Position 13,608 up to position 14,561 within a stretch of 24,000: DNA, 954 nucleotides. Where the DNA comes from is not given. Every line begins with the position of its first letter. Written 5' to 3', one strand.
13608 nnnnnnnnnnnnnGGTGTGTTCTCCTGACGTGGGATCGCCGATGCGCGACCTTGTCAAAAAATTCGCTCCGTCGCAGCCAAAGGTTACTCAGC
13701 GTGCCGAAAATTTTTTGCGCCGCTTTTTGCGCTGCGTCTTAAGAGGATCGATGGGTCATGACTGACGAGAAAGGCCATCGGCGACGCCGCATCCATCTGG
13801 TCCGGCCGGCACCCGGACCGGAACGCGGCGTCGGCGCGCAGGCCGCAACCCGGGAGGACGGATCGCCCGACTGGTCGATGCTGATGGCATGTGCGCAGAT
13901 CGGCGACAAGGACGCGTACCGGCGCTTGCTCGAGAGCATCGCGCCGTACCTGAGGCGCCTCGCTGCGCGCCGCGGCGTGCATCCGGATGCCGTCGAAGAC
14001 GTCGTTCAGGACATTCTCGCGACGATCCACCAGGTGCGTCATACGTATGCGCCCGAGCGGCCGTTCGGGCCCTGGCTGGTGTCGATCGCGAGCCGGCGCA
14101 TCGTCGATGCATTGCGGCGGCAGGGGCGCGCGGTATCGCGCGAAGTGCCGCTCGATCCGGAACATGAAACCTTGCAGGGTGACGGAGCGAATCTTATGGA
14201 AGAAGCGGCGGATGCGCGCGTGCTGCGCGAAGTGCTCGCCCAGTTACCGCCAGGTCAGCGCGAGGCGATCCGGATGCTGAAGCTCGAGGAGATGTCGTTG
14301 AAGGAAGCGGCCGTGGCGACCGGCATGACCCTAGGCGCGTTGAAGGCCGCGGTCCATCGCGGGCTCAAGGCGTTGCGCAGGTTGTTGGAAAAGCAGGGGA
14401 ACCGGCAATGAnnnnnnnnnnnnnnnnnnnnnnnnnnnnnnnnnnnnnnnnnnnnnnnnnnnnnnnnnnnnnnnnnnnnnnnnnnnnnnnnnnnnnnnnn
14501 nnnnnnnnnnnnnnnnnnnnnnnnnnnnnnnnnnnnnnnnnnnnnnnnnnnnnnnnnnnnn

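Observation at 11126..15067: Bufferin/gig-type RiPP metallophore operon (DUF2282 precursor, DUF692 MNIO, DUF2063, DoxX) divergent from an ECF sigma / NrsF pair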

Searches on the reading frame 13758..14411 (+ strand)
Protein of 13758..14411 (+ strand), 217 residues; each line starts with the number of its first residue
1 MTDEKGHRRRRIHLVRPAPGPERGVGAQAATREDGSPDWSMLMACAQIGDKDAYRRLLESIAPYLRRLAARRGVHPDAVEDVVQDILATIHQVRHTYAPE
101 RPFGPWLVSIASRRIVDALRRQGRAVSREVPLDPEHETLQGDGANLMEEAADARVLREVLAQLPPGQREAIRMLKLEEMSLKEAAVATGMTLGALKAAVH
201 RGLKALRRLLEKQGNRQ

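Call 4: search_protein_families(library=pfam, proteins=[window:13758-14411:+], max_evalue=0.01)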
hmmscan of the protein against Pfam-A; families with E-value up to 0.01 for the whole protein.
window:13758-14411:+ (217 aa): 4 families
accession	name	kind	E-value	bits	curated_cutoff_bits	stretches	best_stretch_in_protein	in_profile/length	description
PF08281.18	Sigma70_r4_2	-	2.6e-13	49.8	25.7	1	155-206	3-54/54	Sigma-70, region 4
PF04542.20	Sigma70_r2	-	1.3e-12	47.7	24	1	58-124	2-70/71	Sigma-70 region 2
PF04545.22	Sigma70_r4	-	3.3e-08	33.4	24.1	1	159-207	1-49/50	Sigma-70, region 4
PF07638.17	Sigma70_ECF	-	0.0012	19.3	21.1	1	40-213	5-182/185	ECF sigma factor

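Call 5: search_protein_families(library=ncbifam, proteins=[window:13758-14411:+], max_evalue=0.01)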
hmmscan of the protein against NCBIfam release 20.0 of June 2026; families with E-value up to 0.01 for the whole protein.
window:13758-14411:+ (217 aa): 78 families (the best 25 are shown)
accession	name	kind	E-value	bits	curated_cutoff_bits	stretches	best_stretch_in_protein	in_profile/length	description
NF009165.0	PRK12512.1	equivalog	1.3e-43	148.8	198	1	36-212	6-181/184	RNA polymerase sigma factor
NF009188.0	PRK12536.1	subfamily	8e-37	127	250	1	45-211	23-187/190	RNA polymerase sigma factor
NF009191.0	PRK12539.1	subfamily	8.9e-36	123.1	171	1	39-213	8-182/185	sigma-70 family RNA polymerase sigma factor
NF004113.0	PRK05602.1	equivalog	1.3e-22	80.5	208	1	27-215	21-206/211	RNA polymerase sigma factor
TIGR02937.1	sigma70-ECF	superfamily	7.8e-22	77.6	42.9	1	52-209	1-164/165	sigma-70 family RNA polymerase sigma factor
NF007230.0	PRK09648.1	subfamily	3.4e-21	75.9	209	1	38-214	12-193/195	RNA polymerase sigma factor ShbA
NF010500.0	PRK13919.1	subfamily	8.4e-20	71.7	226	1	41-211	12-184/186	putative RNA polymerase sigma E protein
NF009166.1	PRK12513.1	equivalog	3.9e-19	69.1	206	1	40-213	10-189/193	RNA polymerase sigma factor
TIGR02983.1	SigE-fam_strep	subfamily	4.6e-17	62.4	141.55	1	51-212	5-160/162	SigE family RNA polymerase sigma factor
TIGR02984.1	Sig-70_plancto1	subfamily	5.4e-17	62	183.75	1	47-210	2-188/189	RNA polymerase sigma-70 factor, Planctomycetaceae-specific subfamily 1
TIGR02989.1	Sig-70_gvs1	subfamily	7.5e-17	61.7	124.55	1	54-207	3-155/158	RNA polymerase sigma-70 factor, Rhodopirellula/Verrucomicrobium family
TIGR02985.1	Sig70_bacteroi1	subfamily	9.2e-17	61.7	126.4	1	53-209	2-161/162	RNA polymerase sigma-70 factor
NF058625.1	sigma_PG0214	equivalog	1.1e-16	61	130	1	54-215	6-166/170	GFO_1088 family ECF-type sigma factor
NF007225.0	PRK09643.1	equivalog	1.4e-16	60.8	190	1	31-213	7-185/204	RNA polymerase sigma factor SigM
NF007215.0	PRK09637.1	equivalog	1.5e-16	61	212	1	65-211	14-155/181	RNA polymerase sigma factor SigZ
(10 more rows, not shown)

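Call 32: search_dna_similar(query=window:13758-14411:+, collection=plasmids, mode=protein, max_evalue=1e-20, max_rows=40)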
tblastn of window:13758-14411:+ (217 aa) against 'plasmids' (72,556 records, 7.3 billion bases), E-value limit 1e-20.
Records with a match: 241; places in all: 252; records where one place covers at least 80% of the query: 74.
Best place of each record, by identity: 80-90% 2; 60-80% 9; <60% 230.
By first word of the organism name: Pantoea 71; Burkholderia 59; Rhizobium 24; Paraburkholderia 15; Shinella 10; Agrobacterium 10; Erwinia 8; Caballeronia 6; Methylobacterium 5; Novosphingobium 5; and 20 more.
By predicted mobility (MOB-suite, as given by PLSDB): non-mobilizable 194; conjugative 33; mobilizable 14.
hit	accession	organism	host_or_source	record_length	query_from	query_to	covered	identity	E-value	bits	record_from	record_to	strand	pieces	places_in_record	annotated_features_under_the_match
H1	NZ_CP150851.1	Burkholderia pyrrocinia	-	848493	1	215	99%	87.9%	7e-119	378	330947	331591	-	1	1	sigma-70 family RNA polymerase sigma factor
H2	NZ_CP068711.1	Burkholderia thailandensis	soil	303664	1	217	100%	81.1%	3e-109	350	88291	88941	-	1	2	sigma-70 family RNA polymerase sigma factor | NrsF family protein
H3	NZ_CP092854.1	Burkholderia contaminans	water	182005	1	217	100%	79.7%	7e-109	349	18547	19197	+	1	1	sigma-70 family RNA polymerase sigma factor | NrsF family protein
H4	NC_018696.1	Paraburkholderia phenoliruptrix BR3459a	Mimosa flocculosa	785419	7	216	97%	64.2%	3e-80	267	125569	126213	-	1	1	sigma-70 family RNA polymerase sigma factor | DUF1109 domain-containing protein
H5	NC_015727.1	Cupriavidus necator N-1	soil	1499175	27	216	88%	62.6%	5e-70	238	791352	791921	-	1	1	record has no annotation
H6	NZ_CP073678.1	Cupriavidus sp. KK10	Isolate,A bacterial consortium from ...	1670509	32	216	85%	63.8%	5e-69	235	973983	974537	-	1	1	none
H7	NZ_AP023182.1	Paraburkholderia sp. PGU19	Physopelta gutta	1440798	24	216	89%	57.5%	2e-64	222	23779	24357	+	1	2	record has no annotation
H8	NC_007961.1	Nitrobacter hamburgensis X14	-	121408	28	215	87%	57.4%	7e-53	189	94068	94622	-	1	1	sigma-70 family RNA polymerase sigma factor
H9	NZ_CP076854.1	Rhizobium sp. WYJ-E13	Curcuma wenyujin Y.H. Chen et C. ...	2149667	1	216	100%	48.6%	7e-53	189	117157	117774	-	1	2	none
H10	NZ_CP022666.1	Rhizobium leguminosarum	single cell,root nodules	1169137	9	211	94%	49.5%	9e-41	154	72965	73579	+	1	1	record has no annotation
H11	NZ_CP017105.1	Rhizobium gallicum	Phaseolus vulgaris,Whole ...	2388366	9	210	93%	49.0%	2e-47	174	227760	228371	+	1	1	none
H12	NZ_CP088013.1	Rhizobium sp. T136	Melilotus albus,Cell culture,root nodule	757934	38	210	80%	53.1%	2e-38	147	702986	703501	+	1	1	sigma-70 family RNA polymerase sigma factor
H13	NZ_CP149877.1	Rhizobium sp. T1473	-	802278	38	210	80%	50.6%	2e-36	141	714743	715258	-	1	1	sigma-70 family RNA polymerase sigma factor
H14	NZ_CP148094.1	Rhizobium sp. T1470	-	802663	38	210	80%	50.6%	2e-36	141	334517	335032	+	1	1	sigma-70 family RNA polymerase sigma factor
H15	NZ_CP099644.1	Paraburkholderia fungorum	Arabidopsis thaliana,pure culture,leaf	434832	42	210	78%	51.7%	1e-37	145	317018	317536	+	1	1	sigma-70 family RNA polymerase sigma factor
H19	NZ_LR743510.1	Methylobacterium bullatum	-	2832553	34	215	84%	47.4%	3e-34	135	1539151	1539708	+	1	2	none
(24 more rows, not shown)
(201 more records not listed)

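Call 33: get_annotated_region(hit=H1, flank=6000)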
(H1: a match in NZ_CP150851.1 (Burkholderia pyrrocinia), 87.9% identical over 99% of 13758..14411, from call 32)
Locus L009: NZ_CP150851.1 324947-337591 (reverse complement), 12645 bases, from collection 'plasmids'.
description: Burkholderia pyrrocinia strain BX1 plasmid unnamed, complete sequence
organism: Burkholderia pyrrocinia (NCBI taxid 60550)
taxonomy: Bacteria; Pseudomonadota; Betaproteobacteria; Burkholderiales; Burkholderiaceae; Burkholderia; Burkholderia pyrrocinia
host: -; source: -; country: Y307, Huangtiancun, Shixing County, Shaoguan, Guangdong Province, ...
typing (MOB-suite, as given by PLSDB): non-mobilizable
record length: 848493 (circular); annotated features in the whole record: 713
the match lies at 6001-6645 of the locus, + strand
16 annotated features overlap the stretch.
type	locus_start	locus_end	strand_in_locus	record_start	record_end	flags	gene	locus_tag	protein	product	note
CDS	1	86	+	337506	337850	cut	-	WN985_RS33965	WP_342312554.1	DUF3088 domain-containing protein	-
CDS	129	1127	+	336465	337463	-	-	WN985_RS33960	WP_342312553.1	ABC transporter substrate-binding protein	-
CDS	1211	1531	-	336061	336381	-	-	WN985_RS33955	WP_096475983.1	hypothetical protein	-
CDS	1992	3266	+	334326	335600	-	-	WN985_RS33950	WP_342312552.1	hypothetical protein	-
CDS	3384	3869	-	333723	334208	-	-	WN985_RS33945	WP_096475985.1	DoxX family protein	-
CDS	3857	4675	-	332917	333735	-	-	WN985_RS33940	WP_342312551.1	DNA-binding domain-containing protein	-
CDS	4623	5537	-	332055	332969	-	-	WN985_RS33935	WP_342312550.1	DUF692 domain-containing protein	-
CDS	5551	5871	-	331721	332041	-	-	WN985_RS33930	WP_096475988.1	DUF2282 domain-containing protein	-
CDS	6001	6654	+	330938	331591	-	-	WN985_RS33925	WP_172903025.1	sigma-70 family RNA polymerase sigma factor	GO:0006352 - DNA-templated transcription initiation [Evidence IEA]; GO:0006355 - regulation of DNA-templated ...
CDS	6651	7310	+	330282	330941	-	-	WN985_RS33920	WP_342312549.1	NrsF family protein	-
CDS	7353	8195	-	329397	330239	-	-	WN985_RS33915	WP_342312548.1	hypothetical protein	-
CDS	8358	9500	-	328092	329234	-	-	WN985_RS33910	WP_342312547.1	FAD binding domain-containing protein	-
CDS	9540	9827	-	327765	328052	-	-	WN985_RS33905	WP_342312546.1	hypothetical protein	-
CDS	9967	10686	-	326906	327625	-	-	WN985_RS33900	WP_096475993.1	TetR/AcrR family transcriptional regulator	GO:0006355 - regulation of DNA-templated transcription [Evidence IEA]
CDS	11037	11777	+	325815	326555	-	-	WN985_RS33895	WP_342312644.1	YoaK family protein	-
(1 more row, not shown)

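Call 34: get_annotated_region(hit=H5, flank=5000)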
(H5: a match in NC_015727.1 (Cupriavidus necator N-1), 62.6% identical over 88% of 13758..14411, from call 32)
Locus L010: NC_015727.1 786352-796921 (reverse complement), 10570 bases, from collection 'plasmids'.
description: Cupriavidus necator N-1 plasmid pBB1, complete sequence
organism: Cupriavidus necator N-1 (NCBI taxid 1042878)
taxonomy: Bacteria; Pseudomonadota; Betaproteobacteria; Burkholderiales; Burkholderiaceae; Cupriavidus; Cupriavidus necator; Cupriavidus necator N-1
host: -; source: soil; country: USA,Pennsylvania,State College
typing (MOB-suite, as given by PLSDB): conjugative; replicon rep_cluster_2238; relaxase MOBP; mating-pair formation MPF_T
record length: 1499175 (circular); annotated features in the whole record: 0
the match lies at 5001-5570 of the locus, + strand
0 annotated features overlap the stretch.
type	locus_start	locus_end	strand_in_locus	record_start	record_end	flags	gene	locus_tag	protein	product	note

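Call 35: get_annotated_region(hit=H8, flank=5000)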
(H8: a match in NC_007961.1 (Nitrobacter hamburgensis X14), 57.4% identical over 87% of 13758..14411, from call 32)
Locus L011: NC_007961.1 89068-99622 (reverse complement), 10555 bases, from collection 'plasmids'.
description: Nitrobacter hamburgensis X14 plasmid 3, complete sequence
organism: Nitrobacter hamburgensis X14 (NCBI taxid 323097)
taxonomy: Bacteria; Pseudomonadota; Alphaproteobacteria; Hyphomicrobiales; Nitrobacteraceae; Nitrobacter; Nitrobacter hamburgensis; Nitrobacter hamburgensis X14
host: -; source: -; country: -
typing (MOB-suite, as given by PLSDB): conjugative; replicon rep_cluster_507; relaxase MOBQ; mating-pair formation MPF_T
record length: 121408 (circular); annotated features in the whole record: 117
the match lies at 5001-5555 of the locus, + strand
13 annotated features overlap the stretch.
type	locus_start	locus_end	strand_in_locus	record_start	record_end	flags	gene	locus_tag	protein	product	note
CDS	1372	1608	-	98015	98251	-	-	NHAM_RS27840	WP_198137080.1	hypothetical protein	-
CDS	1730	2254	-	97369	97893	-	-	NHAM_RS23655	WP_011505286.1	DoxX family protein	-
CDS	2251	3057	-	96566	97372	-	-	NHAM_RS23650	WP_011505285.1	putative DNA-binding domain-containing protein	-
CDS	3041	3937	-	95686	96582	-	-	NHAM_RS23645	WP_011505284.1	DUF692 domain-containing protein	-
CDS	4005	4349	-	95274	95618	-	-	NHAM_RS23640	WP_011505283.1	DUF2282 domain-containing protein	-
CDS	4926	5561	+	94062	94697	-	-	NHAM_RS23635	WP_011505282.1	sigma-70 family RNA polymerase sigma factor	GO:0006352 - DNA-templated transcription initiation [Evidence IEA]; GO:0006355 - regulation of DNA-templated ...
CDS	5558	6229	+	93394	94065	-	-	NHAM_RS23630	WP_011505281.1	DUF1109 domain-containing protein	-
CDS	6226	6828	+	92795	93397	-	-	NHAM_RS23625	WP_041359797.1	TlpA disulfide reductase family protein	-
CDS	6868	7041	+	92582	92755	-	-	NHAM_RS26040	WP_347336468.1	hypothetical protein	-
CDS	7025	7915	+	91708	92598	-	-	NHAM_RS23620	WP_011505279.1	methyltransferase domain-containing protein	-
CDS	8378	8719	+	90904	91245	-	-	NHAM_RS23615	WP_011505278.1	type II toxin-antitoxin system PrlF family antitoxin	-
CDS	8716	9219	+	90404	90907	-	-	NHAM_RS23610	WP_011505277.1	type II toxin-antitoxin system YhaV family toxin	-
CDS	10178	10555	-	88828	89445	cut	-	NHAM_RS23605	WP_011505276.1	cytochrome c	-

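Call 36: get_annotated_region(hit=H2, flank=5000)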
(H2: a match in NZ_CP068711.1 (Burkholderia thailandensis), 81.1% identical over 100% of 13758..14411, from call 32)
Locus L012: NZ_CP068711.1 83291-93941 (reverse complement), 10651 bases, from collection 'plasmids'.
description: Burkholderia thailandensis strain AW34-19p plasmid p1, complete sequence
organism: Burkholderia thailandensis (NCBI taxid 57975)
taxonomy: Bacteria; Pseudomonadota; Betaproteobacteria; Burkholderiales; Burkholderiaceae; Burkholderia; Burkholderia thailandensis
host: -; source: soil; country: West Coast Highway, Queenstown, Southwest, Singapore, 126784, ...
typing (MOB-suite, as given by PLSDB): non-mobilizable; mating-pair formation MPF_F
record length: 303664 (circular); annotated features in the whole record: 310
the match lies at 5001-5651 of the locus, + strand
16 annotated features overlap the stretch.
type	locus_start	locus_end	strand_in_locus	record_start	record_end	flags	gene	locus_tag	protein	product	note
CDS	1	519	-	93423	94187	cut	-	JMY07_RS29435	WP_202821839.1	energy transducer TonB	-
CDS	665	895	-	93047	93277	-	-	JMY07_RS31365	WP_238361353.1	GDCCVxC domain-containing (seleno)protein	-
CDS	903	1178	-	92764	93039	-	merP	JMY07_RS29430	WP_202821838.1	mercury resistance system periplasmic binding protein MerP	-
CDS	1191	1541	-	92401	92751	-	-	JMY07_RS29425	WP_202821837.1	mercuric transporter MerT family protein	-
CDS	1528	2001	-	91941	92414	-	-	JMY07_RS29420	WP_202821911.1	heavy metal-responsive transcriptional regulator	-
CDS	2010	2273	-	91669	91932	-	-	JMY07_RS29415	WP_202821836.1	thioredoxin family protein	-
CDS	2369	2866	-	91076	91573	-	-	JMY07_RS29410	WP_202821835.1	DoxX family protein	-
CDS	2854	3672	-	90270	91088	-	-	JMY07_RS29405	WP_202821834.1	DNA-binding domain-containing protein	-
CDS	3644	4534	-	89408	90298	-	-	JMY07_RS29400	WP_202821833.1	DUF692 domain-containing protein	-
CDS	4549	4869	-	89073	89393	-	-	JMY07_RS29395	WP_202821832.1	DUF2282 domain-containing protein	-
CDS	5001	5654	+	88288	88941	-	-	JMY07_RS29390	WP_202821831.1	sigma-70 family RNA polymerase sigma factor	GO:0006352 - DNA-templated transcription initiation [Evidence IEA]; GO:0006355 - regulation of DNA-templated ...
CDS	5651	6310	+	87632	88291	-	-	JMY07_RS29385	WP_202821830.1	NrsF family protein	-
CDS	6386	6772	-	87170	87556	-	-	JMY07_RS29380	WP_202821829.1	hypothetical protein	-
CDS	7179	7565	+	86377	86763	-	-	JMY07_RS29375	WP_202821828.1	DUF302 domain-containing protein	-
CDS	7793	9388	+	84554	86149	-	-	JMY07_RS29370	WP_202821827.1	oleate hydratase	GO:0006631 - fatty acid metabolic process [Evidence IEA]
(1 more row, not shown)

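Call 37: get_annotated_region(hit=H4, flank=5000)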
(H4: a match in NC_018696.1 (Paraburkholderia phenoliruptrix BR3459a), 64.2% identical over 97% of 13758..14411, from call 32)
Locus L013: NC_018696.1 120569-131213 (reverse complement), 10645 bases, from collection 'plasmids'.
description: Paraburkholderia phenoliruptrix BR3459a plasmid pSYMBR3459, complete sequence
organism: Paraburkholderia phenoliruptrix BR3459a (NCBI taxid 1229205)
taxonomy: Bacteria; Pseudomonadota; Betaproteobacteria; Burkholderiales; Burkholderiaceae; Paraburkholderia; Paraburkholderia phenoliruptrix; Paraburkholderia phenoliruptrix BR3459a
host: -; source: Mimosa flocculosa; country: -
typing (MOB-suite, as given by PLSDB): conjugative; relaxase MOBP; mating-pair formation MPF_T
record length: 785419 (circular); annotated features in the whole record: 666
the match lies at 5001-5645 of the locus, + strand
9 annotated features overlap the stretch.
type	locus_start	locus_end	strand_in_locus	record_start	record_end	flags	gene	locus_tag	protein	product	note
CDS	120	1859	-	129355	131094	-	-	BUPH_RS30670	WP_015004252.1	IS1634 family transposase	-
CDS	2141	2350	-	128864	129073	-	-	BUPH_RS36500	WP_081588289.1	GDCCVxC domain-containing (seleno)protein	-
CDS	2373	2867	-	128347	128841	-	-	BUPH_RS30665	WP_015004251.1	DoxX family protein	-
CDS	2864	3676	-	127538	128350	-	-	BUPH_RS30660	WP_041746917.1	putative DNA-binding domain-containing protein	-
CDS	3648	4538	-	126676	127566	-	-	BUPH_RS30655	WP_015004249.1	DUF692 domain-containing protein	-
CDS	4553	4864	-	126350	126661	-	-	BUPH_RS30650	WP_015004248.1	DUF2282 domain-containing protein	-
CDS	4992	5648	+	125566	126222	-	-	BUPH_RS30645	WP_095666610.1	sigma-70 family RNA polymerase sigma factor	GO:0006352 - DNA-templated transcription initiation [Evidence IEA]; GO:0006355 - regulation of DNA-templated ...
CDS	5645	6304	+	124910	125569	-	-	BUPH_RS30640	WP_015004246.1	DUF1109 domain-containing protein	-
CDS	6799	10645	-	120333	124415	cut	-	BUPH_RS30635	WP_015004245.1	chemotaxis protein CheB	GO:0006935 - chemotaxis [Evidence IEA]; GO:0000160 - phosphorelay signal transduction system [Evidence IEA]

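Call 38: get_annotated_region(hit=H6, flank=5000)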
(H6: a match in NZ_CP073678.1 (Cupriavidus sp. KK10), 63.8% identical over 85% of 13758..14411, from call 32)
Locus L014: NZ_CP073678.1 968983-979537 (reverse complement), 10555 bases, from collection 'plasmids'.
description: Cupriavidus sp. KK10 plasmid p1, complete sequence
organism: Cupriavidus sp. KK10 (NCBI taxid 1478019)
taxonomy: Bacteria; Pseudomonadota; Betaproteobacteria; Burkholderiales; Burkholderiaceae; Cupriavidus; Cupriavidus sp. KK10
host: -; source: Isolate,A bacterial consortium from cattle pasture soil, USA; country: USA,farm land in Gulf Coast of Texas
typing (MOB-suite, as given by PLSDB): non-mobilizable; mating-pair formation MPF_T
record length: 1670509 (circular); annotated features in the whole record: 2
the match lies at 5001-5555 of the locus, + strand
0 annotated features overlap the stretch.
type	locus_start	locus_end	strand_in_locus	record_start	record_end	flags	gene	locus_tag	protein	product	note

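Call 39: get_annotated_region(hit=H9, flank=5000)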
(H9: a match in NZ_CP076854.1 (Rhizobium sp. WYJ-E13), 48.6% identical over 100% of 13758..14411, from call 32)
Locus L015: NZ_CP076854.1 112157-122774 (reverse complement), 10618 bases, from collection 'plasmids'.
description: Rhizobium sp. WYJ-E13 plasmid unnamed1, complete sequence
organism: Rhizobium sp. WYJ-E13 (NCBI taxid 2849093)
taxonomy: Bacteria; Pseudomonadota; Alphaproteobacteria; Hyphomicrobiales; Rhizobiaceae; Rhizobium; Rhizobium sp. WYJ-E13
host: -; source: Curcuma wenyujin Y.H. Chen et C. Ling,cell culture,root; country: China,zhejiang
typing (MOB-suite, as given by PLSDB): non-mobilizable
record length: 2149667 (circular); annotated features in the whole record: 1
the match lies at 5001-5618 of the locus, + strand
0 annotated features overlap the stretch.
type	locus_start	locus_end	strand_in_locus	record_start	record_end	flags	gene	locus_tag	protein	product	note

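Call 40: get_annotated_region(hit=H11, flank=5000)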
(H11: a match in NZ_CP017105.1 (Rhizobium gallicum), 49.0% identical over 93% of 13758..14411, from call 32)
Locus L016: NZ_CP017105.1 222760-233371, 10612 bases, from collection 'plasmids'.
description: Rhizobium gallicum strain IE4872 plasmid pRgalIE4872d, complete sequence
organism: Rhizobium gallicum (NCBI taxid 56730)
taxonomy: Bacteria; Pseudomonadota; Alphaproteobacteria; Hyphomicrobiales; Rhizobiaceae; Rhizobium; Rhizobium gallicum
host: -; source: Phaseolus vulgaris,Whole organism,nodule from Agricultural field; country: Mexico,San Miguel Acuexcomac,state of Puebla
typing (MOB-suite, as given by PLSDB): non-mobilizable
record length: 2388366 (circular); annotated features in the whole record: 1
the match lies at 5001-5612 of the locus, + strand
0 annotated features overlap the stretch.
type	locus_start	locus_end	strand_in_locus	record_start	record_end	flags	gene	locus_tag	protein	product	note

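Call 41: get_annotated_region(hit=H19, flank=5000)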
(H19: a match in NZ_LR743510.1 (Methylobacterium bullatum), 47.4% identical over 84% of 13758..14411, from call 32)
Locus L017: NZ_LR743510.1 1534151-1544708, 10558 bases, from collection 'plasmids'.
description: Methylobacterium bullatum isolate mbul2 plasmid 1
organism: Methylobacterium bullatum (NCBI taxid 570505)
taxonomy: Bacteria; Pseudomonadota; Alphaproteobacteria; Hyphomicrobiales; Methylobacteriaceae; Methylobacterium; Methylobacterium bullatum
host: -; source: -; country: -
typing (MOB-suite, as given by PLSDB): non-mobilizable
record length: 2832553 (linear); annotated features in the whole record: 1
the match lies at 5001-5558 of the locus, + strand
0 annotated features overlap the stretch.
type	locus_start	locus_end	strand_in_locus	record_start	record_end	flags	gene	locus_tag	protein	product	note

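Call 58: find_related_loci(query=A3, collection=metagenome_contigs, flank=2500)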
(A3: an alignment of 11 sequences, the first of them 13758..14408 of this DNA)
Query A3 (217 aa) in metagenome_contigs; peptide patterns used: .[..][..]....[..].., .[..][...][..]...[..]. (x = any residue, [..] = any of these).
600 stretches matched a pattern (row limit reached: there are more); 501 encode a relative of the query (tblastn E <= 1e-3); the best 80 are kept; 80 distinct loci.
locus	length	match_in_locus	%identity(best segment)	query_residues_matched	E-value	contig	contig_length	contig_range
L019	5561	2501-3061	66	31-217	3e-76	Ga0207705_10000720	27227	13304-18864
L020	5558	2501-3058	65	29-214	6e-74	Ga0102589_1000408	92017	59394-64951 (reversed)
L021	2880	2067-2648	61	15-216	3e-74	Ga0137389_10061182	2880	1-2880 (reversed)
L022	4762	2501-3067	60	26-214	1e-72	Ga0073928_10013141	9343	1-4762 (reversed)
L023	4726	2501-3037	63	38-216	2e-72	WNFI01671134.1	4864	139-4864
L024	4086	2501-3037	63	38-216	2e-72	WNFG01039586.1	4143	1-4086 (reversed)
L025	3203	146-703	61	30-215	2e-72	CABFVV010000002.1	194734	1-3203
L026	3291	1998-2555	61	30-215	2e-72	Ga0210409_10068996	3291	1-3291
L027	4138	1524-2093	59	19-216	9e-72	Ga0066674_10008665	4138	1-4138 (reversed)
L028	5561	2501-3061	63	30-216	1e-71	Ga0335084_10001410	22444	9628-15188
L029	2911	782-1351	62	19-216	5e-72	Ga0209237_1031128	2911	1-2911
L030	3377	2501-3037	62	38-216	4e-71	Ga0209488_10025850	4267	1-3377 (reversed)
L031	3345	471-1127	55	1-215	6e-71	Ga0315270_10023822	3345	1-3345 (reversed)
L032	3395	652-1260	58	17-216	5e-71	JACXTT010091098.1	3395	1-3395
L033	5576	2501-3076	61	25-216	2e-70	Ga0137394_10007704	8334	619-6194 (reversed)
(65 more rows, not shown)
